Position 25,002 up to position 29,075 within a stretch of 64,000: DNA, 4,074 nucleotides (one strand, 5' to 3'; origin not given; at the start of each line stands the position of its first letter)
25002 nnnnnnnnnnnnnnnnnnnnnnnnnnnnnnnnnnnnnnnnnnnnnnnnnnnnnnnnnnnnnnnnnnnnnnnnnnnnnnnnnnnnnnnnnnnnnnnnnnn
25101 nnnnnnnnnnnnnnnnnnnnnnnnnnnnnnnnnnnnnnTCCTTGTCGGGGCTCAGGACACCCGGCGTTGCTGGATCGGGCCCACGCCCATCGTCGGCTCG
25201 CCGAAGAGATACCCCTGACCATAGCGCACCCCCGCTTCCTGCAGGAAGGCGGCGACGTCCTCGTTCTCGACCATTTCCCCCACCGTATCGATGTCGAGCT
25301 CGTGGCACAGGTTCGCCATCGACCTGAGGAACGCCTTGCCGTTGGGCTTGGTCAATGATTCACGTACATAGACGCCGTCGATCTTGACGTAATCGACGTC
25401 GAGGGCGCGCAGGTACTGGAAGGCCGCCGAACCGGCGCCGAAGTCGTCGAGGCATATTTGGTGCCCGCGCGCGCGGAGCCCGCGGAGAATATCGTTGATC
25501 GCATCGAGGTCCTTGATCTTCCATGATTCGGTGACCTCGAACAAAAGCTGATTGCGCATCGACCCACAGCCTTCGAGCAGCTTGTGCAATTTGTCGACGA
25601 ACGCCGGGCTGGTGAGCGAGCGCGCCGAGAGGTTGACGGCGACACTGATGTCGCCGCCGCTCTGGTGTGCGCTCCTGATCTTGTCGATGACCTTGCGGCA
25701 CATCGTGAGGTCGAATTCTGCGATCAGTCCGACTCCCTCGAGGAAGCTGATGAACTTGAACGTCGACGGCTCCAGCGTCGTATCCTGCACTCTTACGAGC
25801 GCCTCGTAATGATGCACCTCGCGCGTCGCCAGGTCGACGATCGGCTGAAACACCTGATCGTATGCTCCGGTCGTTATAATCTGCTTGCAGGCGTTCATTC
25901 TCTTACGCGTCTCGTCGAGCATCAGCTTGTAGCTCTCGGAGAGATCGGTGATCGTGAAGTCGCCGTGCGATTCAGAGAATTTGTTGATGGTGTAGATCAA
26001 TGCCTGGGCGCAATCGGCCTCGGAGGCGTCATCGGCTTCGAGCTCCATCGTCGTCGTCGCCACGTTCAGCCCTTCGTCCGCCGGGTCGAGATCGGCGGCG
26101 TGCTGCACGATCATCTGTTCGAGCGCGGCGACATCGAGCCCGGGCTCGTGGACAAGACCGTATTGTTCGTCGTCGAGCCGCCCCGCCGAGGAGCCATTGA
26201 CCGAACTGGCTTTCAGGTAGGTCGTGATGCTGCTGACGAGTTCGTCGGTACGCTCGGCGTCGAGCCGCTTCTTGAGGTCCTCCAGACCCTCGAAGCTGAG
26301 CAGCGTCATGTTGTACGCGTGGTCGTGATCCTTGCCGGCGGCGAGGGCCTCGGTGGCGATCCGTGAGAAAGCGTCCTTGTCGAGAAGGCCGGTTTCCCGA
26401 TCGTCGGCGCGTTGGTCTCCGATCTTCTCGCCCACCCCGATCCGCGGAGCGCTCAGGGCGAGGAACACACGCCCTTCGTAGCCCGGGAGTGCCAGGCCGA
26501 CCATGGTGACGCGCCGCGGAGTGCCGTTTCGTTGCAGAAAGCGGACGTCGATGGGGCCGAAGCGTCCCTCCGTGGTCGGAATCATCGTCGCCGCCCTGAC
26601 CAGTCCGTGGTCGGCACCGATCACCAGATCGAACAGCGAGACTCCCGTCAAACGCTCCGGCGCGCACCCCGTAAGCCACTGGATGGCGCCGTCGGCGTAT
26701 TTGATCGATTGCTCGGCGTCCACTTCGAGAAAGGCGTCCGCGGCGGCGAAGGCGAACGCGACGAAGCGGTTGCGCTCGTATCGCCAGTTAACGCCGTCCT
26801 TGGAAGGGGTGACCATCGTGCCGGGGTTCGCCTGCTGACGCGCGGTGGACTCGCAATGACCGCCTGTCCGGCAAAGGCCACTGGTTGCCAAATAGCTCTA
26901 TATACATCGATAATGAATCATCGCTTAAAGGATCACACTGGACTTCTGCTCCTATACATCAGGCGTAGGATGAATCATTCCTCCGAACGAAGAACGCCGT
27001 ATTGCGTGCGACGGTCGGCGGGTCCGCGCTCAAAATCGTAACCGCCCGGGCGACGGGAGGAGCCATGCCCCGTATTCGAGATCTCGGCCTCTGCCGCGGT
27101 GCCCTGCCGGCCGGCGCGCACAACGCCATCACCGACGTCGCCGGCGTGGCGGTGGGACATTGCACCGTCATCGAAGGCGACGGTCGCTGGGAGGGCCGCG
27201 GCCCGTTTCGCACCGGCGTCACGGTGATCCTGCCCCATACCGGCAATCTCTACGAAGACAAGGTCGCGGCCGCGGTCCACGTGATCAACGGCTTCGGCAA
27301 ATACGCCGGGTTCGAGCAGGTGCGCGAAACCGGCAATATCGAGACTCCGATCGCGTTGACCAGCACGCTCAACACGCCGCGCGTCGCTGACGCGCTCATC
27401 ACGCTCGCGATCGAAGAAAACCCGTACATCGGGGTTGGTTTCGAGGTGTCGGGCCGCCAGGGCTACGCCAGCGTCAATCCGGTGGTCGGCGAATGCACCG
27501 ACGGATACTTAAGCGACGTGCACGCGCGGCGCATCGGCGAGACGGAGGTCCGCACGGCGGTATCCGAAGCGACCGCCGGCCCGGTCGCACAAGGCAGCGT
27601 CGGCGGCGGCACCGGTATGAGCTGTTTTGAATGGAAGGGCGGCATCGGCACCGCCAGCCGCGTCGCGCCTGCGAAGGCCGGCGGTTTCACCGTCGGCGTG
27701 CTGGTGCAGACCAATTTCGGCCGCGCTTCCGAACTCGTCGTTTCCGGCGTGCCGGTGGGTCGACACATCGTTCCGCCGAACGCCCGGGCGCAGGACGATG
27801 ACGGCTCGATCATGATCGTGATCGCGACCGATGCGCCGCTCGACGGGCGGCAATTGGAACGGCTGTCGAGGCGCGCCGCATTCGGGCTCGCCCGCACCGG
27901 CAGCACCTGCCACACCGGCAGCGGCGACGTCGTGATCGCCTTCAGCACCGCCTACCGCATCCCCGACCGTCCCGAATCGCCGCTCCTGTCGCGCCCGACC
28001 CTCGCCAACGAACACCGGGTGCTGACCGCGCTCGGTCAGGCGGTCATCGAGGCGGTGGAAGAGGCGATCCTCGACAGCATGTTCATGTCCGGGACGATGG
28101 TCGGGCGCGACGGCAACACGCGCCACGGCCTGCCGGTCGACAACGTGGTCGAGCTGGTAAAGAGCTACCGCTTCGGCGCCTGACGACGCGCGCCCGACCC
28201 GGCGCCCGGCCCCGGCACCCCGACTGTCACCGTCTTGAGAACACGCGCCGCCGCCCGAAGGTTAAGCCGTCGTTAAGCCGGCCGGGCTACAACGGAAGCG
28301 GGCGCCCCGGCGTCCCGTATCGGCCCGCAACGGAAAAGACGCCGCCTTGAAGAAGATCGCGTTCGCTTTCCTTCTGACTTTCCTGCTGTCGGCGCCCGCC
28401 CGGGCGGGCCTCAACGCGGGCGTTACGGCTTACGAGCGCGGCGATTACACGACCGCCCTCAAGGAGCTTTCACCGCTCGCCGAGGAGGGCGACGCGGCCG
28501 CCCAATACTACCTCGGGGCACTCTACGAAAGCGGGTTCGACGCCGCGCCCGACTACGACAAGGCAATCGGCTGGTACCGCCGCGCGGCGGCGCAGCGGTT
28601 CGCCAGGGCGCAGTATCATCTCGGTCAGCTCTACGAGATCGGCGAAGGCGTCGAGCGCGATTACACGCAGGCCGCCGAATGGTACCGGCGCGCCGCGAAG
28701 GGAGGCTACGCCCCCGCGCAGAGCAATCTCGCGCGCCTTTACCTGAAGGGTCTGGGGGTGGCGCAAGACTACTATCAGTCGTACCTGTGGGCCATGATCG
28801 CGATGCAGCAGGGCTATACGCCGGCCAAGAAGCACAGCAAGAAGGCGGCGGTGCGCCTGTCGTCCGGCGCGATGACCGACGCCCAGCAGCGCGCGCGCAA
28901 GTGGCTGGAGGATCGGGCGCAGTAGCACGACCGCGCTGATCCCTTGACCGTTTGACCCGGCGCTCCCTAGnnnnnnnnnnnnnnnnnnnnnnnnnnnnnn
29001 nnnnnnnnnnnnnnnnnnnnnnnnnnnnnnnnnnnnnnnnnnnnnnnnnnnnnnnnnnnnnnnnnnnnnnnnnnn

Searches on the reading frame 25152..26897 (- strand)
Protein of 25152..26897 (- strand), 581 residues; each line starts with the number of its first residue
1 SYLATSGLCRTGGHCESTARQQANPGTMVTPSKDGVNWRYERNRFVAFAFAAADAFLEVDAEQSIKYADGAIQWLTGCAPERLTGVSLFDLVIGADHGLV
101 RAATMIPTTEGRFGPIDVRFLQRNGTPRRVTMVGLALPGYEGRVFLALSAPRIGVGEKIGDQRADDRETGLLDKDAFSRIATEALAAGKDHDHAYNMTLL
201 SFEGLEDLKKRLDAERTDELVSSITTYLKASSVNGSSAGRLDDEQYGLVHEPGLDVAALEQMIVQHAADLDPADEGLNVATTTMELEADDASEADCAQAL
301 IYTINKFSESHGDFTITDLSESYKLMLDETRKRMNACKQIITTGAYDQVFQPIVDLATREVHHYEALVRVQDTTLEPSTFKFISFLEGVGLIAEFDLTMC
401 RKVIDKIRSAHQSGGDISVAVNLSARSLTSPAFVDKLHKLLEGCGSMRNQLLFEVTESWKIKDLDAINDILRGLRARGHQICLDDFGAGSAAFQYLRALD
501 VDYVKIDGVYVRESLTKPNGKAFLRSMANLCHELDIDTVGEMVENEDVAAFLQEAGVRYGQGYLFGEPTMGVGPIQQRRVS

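Call 17: search_protein_families(library=ncbifam, proteins=[window:25152-26897:-], max_evalue=0.0001)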
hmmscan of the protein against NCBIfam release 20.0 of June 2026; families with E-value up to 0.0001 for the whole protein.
window:25152-26897:- (581 aa): 15 families
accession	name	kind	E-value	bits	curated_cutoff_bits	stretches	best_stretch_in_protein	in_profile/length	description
NF045675.1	PhdiestaseDibA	equivalog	2e-37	128.9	980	1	168-569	208-616/623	phosphodiesterase DibA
NF007474.0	PRK10060.1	equivalog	3e-36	124.9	782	1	349-569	425-645/663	cyclic di-GMP phosphodiesterase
NF045673.1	c-di-GMPRcptLapD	equivalog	8.2e-36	123.5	1020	1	157-569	230-645/647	cyclic di-GMP receptor LapD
NF053781.1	cdiGMPphdstlr2612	equivalog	6e-33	113.6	1600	1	42-568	714-1255/1268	Tlr1612 family c-di-GMP phosphodiesterase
NF052458.1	PhdiestGepA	equivalog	3.2e-31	108.3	1200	1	326-568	582-831/840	phosphodiesterase GepA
NF008807.1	PRK11829.1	equivalog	4.9e-31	107.5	733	1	332-568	412-652/670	biofilm formation regulator HmsP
NF007839.0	PRK10551.1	equivalog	1.7e-30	106.1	461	1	331-569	263-501/518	cyclic di-GMP phosphodiesterase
NF008281.1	PRK11059.1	equivalog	2.9e-28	98.5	663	1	351-569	415-630/633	RNase E specificity factor CsrD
NF007298.0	PRK09776.1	equivalog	7.1e-28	97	1135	1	347-568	875-1096/1111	diguanylate cyclase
NF008467.0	PRK11359.1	equivalog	3e-27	95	857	1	320-568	532-782/800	oxygen-sensing cyclic-di-GMP phosphodiesterase DosP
NF052265.1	EAL_dom_RimA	equivalog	1e-25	90.4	430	1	333-570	3-235/248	S6 modification regulatory phosphodiesterase RimA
NF052596.1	RR_EAL_PvrR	equivalog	1.1e-23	83.5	580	1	332-567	142-378/398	response regulator cyclic di-GMP phosphodiesterase PvrR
NF051880.1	FlagAsmCDGMPTipF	equivalog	2.2e-19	69.6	600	1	325-569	141-394/421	flagella assembly cyclic-di-GMP phosphodiesterase TipF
NF051476.1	CDiGphdiTpdA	equivalog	4.8e-13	48.8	1000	1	332-565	345-567/570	cyclic di-GMP phosphodiesterase TpdA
NF008617.0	PRK11596.1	equivalog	1.4e-06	27.8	190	1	416-569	99-243/255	cyclic-guanylate-specific phosphodiesterase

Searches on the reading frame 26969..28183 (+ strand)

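Call 17: search_protein_families(library=ncbifam, proteins=[window:26969-28183:+], max_evalue=0.0001)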
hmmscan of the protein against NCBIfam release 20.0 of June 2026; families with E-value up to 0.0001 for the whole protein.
window:26969-28183:+ (404 aa): 0 families

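Call 18: search_protein_families(library=pfam, proteins=[window:26969-28183:+], max_evalue=0.01)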
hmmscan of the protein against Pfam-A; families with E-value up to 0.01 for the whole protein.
window:26969-28183:+ (404 aa): 1 family
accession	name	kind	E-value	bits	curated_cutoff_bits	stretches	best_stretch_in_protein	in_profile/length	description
PF03576.19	Peptidase_S58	-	7.4e-111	370.9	23.9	1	52-384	1-306/307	Peptidase family S58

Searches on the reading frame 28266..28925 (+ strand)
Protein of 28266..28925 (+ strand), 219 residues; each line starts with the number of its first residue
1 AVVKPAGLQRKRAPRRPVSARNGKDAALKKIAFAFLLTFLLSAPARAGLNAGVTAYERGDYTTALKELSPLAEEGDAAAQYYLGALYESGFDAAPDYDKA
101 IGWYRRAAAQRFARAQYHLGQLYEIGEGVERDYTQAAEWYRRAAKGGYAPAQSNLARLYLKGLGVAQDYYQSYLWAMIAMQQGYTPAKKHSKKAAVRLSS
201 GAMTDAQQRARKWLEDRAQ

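Call 17: search_protein_families(library=ncbifam, proteins=[window:28266-28925:+], max_evalue=0.0001)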
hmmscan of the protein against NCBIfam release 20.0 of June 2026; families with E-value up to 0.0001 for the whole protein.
window:28266-28925:+ (219 aa): 3 families
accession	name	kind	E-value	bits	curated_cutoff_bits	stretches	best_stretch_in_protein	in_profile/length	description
NF033786.1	phenyl_MerG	equivalog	2.2e-19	70.3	350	1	35-214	14-211/217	phenylmercury resistance protein MerG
NF038194.1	AlgK_TPR_lipo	equivalog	7.5e-12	44.6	700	1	58-213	279-433/448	alginate biosynthesis TPR repeat lipoprotein AlgK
NF047621.1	FlgprotMotXVib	equivalog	1e-06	28.4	330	1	80-196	75-188/211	flagellar protein MotX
